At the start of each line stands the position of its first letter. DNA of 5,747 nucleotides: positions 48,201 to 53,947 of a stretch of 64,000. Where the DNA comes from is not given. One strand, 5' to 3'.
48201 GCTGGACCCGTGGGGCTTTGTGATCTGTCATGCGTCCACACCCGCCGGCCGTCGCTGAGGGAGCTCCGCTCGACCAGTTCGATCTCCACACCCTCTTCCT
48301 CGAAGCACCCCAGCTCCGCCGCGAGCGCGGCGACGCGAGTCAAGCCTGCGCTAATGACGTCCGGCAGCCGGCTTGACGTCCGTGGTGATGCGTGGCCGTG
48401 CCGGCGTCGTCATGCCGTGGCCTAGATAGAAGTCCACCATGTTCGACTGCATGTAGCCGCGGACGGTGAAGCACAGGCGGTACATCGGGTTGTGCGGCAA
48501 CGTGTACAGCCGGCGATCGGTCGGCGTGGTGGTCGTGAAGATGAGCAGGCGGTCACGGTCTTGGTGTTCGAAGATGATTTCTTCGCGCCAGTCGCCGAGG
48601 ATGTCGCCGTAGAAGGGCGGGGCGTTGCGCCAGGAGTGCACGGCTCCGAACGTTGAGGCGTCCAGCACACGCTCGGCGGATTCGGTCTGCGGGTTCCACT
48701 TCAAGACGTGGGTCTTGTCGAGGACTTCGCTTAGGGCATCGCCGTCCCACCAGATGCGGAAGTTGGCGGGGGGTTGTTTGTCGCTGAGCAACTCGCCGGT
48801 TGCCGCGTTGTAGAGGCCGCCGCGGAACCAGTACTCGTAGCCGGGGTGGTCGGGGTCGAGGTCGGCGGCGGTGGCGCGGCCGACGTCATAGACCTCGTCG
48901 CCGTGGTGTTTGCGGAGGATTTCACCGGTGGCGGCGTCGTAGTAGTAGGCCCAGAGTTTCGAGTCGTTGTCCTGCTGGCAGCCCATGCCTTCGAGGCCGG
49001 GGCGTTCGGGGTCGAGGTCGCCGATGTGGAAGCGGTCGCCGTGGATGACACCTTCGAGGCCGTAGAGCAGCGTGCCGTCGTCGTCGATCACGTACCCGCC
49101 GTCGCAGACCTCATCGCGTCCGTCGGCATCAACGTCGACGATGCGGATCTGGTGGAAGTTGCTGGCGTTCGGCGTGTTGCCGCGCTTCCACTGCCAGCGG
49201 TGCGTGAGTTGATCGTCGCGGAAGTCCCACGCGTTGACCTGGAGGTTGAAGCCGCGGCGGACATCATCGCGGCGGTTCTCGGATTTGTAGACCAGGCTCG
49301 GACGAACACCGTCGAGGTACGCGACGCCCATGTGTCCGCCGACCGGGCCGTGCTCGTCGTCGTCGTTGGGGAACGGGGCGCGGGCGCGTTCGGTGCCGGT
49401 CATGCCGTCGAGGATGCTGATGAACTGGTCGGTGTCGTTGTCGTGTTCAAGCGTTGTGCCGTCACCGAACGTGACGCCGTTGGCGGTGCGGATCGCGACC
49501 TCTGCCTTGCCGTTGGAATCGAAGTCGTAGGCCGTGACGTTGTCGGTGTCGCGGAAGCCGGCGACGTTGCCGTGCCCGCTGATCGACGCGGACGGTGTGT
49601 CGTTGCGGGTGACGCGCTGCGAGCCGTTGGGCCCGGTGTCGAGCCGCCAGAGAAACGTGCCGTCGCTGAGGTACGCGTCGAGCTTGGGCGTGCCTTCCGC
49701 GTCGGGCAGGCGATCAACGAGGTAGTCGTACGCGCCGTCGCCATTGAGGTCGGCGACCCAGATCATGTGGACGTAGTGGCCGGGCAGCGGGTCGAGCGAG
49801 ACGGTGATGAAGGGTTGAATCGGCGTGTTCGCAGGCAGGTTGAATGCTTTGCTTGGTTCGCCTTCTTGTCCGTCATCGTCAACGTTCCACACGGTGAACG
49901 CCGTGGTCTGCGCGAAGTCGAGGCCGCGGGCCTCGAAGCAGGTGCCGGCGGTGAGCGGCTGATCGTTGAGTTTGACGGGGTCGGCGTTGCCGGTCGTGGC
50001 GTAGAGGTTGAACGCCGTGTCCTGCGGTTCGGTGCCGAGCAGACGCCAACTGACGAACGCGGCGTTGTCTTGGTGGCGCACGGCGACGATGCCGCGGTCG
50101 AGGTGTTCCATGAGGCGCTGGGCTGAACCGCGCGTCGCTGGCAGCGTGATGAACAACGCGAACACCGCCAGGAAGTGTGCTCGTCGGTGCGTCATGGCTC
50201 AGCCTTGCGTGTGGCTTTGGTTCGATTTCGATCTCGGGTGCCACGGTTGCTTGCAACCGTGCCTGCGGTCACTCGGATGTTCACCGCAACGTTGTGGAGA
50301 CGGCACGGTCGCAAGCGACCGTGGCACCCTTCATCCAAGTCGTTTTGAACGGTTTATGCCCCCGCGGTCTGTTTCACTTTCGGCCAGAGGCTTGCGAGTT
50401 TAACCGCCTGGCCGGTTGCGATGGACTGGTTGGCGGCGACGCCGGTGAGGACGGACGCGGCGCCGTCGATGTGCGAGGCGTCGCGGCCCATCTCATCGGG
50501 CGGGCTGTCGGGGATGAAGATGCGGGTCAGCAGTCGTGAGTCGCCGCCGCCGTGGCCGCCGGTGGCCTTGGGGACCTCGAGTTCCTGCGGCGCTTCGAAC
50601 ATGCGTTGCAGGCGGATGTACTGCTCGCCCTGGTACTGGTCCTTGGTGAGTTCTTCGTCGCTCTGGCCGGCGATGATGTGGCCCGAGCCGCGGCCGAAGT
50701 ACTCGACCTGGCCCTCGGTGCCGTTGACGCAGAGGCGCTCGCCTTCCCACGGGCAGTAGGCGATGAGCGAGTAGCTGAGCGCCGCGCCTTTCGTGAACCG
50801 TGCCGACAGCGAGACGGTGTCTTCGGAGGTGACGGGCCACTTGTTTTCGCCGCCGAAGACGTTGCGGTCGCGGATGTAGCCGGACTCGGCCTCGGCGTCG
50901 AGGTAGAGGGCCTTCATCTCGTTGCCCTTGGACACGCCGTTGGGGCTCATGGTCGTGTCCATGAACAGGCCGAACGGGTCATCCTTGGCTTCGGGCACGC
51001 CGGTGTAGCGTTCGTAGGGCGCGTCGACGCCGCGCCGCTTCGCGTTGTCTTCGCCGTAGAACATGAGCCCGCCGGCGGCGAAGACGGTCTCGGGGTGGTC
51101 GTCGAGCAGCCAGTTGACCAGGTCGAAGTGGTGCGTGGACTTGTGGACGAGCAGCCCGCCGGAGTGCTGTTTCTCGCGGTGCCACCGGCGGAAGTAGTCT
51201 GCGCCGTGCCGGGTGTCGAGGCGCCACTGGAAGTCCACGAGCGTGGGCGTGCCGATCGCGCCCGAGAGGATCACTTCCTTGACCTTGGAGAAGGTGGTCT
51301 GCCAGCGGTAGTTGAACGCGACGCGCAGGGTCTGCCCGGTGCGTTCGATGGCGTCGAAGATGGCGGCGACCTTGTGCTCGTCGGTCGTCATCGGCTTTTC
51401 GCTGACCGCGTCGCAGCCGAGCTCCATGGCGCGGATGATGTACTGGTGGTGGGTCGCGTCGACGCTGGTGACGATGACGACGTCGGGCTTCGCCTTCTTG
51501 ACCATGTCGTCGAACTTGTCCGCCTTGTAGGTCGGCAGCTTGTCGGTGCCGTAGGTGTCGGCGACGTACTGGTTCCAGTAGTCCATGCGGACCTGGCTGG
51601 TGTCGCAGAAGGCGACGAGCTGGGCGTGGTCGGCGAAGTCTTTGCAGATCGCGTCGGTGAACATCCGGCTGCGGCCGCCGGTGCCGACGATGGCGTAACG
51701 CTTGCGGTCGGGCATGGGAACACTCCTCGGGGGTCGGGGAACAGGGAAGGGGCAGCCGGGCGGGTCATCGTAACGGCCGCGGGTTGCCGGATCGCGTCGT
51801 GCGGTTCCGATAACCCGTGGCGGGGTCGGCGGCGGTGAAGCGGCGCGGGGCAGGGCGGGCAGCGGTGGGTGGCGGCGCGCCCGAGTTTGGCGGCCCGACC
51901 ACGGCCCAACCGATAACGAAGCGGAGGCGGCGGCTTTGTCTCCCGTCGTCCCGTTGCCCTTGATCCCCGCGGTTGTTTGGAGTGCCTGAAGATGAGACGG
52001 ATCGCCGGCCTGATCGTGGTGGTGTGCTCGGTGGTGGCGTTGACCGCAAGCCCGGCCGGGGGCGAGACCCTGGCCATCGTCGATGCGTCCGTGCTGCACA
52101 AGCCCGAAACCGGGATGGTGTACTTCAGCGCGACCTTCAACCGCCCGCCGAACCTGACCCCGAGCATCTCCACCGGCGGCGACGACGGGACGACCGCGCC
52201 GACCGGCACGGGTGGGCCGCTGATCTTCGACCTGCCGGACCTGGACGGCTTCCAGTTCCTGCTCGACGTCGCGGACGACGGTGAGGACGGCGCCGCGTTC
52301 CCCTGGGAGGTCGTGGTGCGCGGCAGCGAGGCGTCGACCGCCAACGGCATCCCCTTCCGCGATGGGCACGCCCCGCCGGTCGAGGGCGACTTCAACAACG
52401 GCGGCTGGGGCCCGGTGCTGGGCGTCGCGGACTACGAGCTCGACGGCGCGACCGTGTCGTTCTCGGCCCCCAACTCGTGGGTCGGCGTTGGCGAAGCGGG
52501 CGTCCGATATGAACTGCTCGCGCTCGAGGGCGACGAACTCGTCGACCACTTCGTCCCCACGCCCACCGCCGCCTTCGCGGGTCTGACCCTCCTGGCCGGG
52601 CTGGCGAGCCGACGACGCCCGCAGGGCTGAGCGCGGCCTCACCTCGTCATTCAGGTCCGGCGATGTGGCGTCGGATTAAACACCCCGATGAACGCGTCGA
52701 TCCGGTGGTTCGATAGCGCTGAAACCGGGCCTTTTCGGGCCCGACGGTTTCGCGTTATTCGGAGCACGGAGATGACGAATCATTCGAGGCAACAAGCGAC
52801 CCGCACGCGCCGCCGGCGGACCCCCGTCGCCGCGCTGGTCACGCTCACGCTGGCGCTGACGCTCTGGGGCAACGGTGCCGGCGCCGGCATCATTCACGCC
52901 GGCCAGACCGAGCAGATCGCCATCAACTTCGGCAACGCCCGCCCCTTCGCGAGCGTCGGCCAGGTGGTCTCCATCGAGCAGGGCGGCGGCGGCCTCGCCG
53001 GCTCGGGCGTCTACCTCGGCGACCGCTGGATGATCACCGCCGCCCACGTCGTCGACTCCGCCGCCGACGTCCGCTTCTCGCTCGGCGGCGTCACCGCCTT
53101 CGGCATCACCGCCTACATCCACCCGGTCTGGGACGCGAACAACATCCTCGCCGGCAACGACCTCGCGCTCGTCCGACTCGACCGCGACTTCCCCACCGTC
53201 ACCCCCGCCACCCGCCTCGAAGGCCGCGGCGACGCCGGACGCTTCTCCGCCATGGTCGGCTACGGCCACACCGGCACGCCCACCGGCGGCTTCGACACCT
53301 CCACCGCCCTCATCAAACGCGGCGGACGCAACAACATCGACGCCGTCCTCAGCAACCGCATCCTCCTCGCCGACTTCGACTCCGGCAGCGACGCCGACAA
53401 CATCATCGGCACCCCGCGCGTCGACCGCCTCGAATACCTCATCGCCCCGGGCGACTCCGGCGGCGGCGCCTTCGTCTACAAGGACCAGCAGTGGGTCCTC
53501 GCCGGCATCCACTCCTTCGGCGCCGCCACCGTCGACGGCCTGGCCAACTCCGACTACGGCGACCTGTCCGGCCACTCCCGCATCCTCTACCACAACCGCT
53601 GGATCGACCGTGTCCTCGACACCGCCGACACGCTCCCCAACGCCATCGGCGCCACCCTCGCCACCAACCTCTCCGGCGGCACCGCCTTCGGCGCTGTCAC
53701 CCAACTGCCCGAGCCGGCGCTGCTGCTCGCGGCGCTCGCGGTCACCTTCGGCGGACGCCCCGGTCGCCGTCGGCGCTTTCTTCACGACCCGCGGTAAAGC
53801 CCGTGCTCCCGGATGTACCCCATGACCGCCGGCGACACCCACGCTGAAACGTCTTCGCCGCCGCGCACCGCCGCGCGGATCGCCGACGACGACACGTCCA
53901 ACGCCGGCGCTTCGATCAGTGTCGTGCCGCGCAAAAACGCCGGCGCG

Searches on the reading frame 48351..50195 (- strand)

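Call 75: search_protein_families(library=pfam, proteins=[window:48351-50195:-], max_evalue=0.0001)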
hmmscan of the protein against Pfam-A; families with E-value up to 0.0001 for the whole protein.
window:48351-50195:- (614 aa): 3 families
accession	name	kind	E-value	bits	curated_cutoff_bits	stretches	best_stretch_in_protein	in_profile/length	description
PF21348.3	RGL11_C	-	8.8e-87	292.4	27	1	147-601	29-490/490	Rhamnogalacturonan lyase family 11, C-terminal domain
PF18370.7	RGI_lyase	-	1.2e-15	58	27.8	1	28-107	2-73/86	Rhamnogalacturonan I lyases beta-sheet domain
PF13517.12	FG-GAP_3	-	4.8e-06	27.5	26.9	0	139-160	40-61/61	FG-GAP-like repeat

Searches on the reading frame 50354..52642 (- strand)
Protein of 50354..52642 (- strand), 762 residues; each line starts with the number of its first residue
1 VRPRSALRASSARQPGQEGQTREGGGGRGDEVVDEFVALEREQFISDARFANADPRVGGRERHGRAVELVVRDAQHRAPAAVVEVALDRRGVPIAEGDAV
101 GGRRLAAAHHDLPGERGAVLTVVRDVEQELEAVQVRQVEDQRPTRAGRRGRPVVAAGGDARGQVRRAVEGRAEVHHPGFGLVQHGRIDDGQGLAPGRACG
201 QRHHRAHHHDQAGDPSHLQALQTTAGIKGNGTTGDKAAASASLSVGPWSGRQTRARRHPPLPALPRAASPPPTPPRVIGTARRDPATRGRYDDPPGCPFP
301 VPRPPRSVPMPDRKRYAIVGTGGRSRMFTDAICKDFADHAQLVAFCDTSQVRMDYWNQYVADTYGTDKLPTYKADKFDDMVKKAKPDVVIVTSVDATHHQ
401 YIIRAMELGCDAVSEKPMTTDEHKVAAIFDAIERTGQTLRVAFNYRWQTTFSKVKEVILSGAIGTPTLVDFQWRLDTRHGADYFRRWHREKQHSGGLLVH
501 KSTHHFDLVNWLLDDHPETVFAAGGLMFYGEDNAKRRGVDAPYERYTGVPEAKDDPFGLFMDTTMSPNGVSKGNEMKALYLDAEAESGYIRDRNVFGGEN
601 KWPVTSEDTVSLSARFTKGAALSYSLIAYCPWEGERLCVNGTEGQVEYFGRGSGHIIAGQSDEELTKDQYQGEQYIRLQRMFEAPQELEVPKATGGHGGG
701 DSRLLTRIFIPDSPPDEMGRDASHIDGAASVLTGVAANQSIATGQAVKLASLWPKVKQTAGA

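Call 75: search_protein_families(library=pfam, proteins=[window:50354-52642:-], max_evalue=0.0001)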
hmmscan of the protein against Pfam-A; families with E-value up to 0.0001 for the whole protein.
window:50354-52642:- (762 aa): 3 families
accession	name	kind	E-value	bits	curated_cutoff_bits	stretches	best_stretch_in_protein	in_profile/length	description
PF02894.22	GFO_IDH_MocA_C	-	5.6e-20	72.5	22.9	1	455-749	1-218/218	Oxidoreductase family, C-terminal alpha/beta domain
PF01408.29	GFO_IDH_MocA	-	4.7e-16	60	24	1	315-443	2-120/120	Oxidoreductase family, NAD-binding Rossmann fold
PF22725.1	GFO_IDH_MocA_C3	-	1.3e-15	58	27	1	451-527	1-75/124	GFO/IDH/MocA C-terminal domain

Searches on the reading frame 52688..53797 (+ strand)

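Call 75: search_protein_families(library=pfam, proteins=[window:52688-53797:+], max_evalue=0.0001)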
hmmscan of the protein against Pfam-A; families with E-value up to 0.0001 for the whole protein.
window:52688-53797:+ (369 aa): 2 families
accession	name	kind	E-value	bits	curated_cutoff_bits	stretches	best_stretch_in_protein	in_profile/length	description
PF00089.32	Trypsin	-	4e-12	46.9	20.6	1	91-280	13-200/220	Trypsin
PF13365.12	Trypsin_2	-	5.8e-08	34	27.6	1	105-274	1-144/144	Trypsin-like peptidase domain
